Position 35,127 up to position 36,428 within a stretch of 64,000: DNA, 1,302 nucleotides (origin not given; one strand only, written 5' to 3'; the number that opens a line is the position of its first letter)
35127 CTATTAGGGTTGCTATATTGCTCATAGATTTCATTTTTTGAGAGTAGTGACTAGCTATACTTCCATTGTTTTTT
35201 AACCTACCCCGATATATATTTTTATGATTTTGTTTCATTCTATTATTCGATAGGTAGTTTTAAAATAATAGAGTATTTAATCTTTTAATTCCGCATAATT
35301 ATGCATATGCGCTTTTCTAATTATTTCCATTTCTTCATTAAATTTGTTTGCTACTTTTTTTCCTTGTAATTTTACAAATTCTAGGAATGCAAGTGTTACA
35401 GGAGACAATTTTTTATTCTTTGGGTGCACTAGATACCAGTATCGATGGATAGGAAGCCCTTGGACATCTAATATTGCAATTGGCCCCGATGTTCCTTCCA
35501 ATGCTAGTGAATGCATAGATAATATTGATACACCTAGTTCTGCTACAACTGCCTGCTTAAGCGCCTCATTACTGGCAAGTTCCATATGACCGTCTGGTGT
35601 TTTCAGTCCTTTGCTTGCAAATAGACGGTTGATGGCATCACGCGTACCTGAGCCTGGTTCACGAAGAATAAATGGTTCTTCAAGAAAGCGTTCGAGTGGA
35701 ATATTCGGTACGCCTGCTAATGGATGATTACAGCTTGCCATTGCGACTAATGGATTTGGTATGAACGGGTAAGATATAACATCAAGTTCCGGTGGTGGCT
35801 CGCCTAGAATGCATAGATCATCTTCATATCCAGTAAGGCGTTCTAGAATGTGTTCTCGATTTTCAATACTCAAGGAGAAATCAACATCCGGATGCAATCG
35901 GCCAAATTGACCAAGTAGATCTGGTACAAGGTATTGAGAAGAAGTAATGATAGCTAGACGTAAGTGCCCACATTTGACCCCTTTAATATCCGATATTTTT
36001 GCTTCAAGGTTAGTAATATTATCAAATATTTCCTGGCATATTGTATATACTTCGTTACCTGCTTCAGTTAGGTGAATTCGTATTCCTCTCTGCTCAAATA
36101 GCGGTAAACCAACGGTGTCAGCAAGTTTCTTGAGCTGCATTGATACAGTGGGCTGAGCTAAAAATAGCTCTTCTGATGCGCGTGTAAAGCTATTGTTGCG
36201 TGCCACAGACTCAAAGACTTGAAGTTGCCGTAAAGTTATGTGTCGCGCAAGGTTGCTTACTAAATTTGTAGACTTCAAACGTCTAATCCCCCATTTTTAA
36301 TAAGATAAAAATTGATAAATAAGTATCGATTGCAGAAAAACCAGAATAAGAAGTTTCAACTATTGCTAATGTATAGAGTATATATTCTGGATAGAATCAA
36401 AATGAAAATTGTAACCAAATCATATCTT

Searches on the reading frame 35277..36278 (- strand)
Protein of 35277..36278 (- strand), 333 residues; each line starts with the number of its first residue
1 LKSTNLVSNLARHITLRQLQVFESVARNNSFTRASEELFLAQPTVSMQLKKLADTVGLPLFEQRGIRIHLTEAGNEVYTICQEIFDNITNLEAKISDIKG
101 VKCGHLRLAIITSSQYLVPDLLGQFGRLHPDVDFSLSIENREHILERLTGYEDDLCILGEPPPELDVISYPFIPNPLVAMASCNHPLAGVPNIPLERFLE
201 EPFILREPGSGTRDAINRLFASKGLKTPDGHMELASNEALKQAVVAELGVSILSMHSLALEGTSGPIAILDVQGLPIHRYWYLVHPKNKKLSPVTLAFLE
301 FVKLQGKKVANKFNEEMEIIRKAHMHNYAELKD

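Call 8: search_protein_families(library=ncbifam, proteins=[window:35277-36278:-], max_evalue=0.001)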
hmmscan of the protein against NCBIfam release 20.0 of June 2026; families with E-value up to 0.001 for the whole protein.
window:35277-36278:- (333 aa): 51 families (the best 25 are shown)
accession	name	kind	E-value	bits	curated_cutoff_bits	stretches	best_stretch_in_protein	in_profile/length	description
NF045990.1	TransRegCbbRRhodb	equivalog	7.3e-70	235.4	450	1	12-302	4-296/304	LysR family regulator CbbR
NF040786.1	LysR_Sec_metab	equivalog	2.9e-57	193.9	250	1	15-303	2-295/298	selenium metabolism-associated LysR family transcriptional regulator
TIGR03339.1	phn_lysR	subfamily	2.5e-52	177.9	341.1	1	18-301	1-278/279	aminoethylphosphonate catabolism associated LysR family transcriptional regulator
NF040889.1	trans_reg_YeiE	equivalog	2.4e-49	168.1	480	1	13-302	2-286/288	DNA-binding transcriptional regulator YeiE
NF008095.0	PRK10837.1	subfamily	1.1e-46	159.4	281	1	13-303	2-287/290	LysR family transcriptional regulator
NF047520.1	trans_act_CidR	equivalog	4.2e-36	124.6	415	1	16-303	3-289/292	cidABC operon transcriptional activator CidR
NF053705.1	TransRegGltCGpos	equivalog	1.7e-35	122.7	350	1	16-304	3-291/300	glutamate biosynthesis transcriptional regulator GltC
NF008416.0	PRK11242.1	equivalog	7.2e-31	107.6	277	1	16-309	3-294/300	transcriptional regulator CynR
TIGR02424.1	TF_pcaQ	equivalog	1e-26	93.6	303.8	1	13-273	2-265/300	pca operon transcription factor PcaQ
NF008352.0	PRK11139.1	subfamily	2.9e-26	92.3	288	1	16-316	8-302/305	transcriptional regulator GcvA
NF009327.0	PRK12684.1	subfamily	1.3e-25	90.3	402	1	15-255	2-245/313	CysB family HTH-type transcriptional regulator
NF008722.0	PRK11716.1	equivalog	1.7e-25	89.7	246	1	15-254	2-242/293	HTH-type transcriptional activator IlvY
NF045775.1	acetoin_reg_AlsR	exception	3.6e-21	75.9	430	1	15-302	2-288/290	acetoin biosynthesis transcriptional regulator AlsR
NF008239.0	PRK11013.1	equivalog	1.2e-20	73.8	288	1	13-315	3-303/309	LysR family transcriptional regulator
NF007385.0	PRK09906.1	equivalog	1.4e-20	73.7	356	1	15-253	2-241/296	DNA-binding transcriptional regulator HcaR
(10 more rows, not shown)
